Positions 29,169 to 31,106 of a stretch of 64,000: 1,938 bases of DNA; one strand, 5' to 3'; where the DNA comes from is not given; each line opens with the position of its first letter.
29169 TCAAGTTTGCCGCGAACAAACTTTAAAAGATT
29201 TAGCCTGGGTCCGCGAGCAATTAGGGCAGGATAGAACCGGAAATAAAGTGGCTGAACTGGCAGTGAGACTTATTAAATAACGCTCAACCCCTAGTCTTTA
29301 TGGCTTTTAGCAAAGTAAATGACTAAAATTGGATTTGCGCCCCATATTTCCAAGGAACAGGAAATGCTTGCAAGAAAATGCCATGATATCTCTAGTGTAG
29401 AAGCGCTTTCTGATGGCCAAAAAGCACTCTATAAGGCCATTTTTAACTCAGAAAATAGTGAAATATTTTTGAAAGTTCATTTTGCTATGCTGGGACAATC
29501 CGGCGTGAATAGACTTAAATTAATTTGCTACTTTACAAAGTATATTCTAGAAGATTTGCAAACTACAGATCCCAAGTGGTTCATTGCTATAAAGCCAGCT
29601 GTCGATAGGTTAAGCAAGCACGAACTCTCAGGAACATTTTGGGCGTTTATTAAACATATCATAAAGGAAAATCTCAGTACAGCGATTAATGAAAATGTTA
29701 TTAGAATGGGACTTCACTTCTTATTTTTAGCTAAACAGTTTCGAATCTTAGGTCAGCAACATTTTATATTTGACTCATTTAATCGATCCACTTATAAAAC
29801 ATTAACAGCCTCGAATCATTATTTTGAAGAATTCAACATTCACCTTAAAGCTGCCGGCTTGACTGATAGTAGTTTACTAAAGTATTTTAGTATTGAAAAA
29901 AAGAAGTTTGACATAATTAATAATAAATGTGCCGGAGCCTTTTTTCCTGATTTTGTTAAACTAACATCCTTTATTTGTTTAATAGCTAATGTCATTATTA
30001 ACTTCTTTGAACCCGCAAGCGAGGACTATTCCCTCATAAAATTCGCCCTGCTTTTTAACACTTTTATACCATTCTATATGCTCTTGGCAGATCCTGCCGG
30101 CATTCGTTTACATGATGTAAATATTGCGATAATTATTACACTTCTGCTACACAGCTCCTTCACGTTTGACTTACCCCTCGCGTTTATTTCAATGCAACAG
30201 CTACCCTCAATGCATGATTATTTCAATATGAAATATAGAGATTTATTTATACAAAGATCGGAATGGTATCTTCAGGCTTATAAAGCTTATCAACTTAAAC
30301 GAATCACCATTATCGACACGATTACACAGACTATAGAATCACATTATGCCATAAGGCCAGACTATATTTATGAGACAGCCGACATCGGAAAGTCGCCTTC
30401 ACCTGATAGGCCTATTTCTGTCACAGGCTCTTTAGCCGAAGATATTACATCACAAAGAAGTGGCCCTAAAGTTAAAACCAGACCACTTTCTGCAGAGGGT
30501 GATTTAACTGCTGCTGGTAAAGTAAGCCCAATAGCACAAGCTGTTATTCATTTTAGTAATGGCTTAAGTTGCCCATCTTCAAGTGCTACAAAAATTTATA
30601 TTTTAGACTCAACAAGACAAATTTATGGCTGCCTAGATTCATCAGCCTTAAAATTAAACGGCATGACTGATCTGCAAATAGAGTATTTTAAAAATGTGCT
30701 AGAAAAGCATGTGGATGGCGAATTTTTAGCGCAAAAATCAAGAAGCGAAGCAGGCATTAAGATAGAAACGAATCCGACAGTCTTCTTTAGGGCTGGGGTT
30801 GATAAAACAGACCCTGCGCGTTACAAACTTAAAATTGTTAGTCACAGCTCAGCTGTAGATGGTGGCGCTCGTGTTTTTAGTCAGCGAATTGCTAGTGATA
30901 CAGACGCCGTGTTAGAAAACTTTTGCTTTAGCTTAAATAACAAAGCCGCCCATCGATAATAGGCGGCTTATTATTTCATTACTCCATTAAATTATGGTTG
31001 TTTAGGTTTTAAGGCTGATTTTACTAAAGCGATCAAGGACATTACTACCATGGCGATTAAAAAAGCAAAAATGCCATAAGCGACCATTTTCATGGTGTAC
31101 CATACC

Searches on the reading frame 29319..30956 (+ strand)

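Call 23: search_protein_families(library=pfam, proteins=[window:29319-30956:+], max_evalue=0.001)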
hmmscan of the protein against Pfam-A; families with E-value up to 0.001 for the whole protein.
window:29319-30956:+ (546 aa): 0 families

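Call 34: search_protein_families(library=phrogs, proteins=[window:29319-30956:+], max_evalue=1)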
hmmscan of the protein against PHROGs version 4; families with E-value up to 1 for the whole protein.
window:29319-30956:+ (546 aa): 1 family
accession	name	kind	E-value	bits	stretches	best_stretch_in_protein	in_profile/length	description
phrog_29221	-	unknown function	0.027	15.4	1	431-459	38-66/140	-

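Call 35: search_protein_families(library=padloc, proteins=[window:29319-30956:+], max_evalue=1)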
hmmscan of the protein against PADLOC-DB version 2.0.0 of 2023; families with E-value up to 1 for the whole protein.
window:29319-30956:+ (546 aa): 0 families
